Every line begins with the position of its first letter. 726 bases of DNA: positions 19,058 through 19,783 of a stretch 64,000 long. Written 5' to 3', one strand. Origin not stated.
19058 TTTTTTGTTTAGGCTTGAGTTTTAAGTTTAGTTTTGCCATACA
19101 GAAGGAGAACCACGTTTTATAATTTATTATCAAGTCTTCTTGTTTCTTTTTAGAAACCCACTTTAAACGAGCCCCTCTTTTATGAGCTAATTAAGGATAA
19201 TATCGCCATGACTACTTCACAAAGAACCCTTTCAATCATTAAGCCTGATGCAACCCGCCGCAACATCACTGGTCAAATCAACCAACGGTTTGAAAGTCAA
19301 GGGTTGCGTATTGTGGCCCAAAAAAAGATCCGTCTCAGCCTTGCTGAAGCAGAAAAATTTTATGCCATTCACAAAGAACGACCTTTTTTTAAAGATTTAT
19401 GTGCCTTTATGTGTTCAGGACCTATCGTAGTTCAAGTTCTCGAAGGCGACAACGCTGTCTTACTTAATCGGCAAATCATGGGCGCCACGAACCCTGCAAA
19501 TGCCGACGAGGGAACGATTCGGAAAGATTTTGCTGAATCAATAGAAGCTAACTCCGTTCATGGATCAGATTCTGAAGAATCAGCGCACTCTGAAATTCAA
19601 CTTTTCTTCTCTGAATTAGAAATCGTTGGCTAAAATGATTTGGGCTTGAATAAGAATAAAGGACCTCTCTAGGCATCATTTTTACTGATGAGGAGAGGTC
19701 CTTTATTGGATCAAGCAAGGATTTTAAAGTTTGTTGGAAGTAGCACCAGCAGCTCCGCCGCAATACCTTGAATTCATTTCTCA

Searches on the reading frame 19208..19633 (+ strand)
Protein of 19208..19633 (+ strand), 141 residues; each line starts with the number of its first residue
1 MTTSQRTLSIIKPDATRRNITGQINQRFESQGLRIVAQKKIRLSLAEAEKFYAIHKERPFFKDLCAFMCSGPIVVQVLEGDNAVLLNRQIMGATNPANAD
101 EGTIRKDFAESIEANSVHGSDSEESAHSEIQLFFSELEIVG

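Call 37: search_protein_families(library=pfam, proteins=[window:19208-19633:+], max_evalue=0.001)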
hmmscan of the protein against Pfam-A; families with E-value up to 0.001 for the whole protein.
window:19208-19633:+ (141 aa): 1 family
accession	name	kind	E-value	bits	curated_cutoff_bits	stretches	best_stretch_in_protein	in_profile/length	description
PF00334.24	NDK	-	4.8e-55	185.6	27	1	5-139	1-135/135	Nucleoside diphosphate kinase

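Call 74: list_cluster_members(proteins=[window:19208-19630:+, window:51144-51908:-, window:27510-28163:-, window:42325-42900:+, window:11575-12156:-, window:415-1182:+])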
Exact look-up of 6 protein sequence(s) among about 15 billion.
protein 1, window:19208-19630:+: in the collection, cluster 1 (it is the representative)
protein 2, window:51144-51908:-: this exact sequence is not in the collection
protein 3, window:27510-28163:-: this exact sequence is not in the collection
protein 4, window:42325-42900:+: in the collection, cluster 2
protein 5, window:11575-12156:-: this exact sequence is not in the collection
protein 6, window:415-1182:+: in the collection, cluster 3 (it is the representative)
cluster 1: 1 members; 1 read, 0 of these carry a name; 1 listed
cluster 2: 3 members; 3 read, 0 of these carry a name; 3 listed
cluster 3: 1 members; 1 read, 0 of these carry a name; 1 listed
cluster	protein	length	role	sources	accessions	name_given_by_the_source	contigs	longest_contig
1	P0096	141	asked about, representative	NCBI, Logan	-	-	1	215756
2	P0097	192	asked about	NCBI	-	-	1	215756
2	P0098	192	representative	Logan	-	-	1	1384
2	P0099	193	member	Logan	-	-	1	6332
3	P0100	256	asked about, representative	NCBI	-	-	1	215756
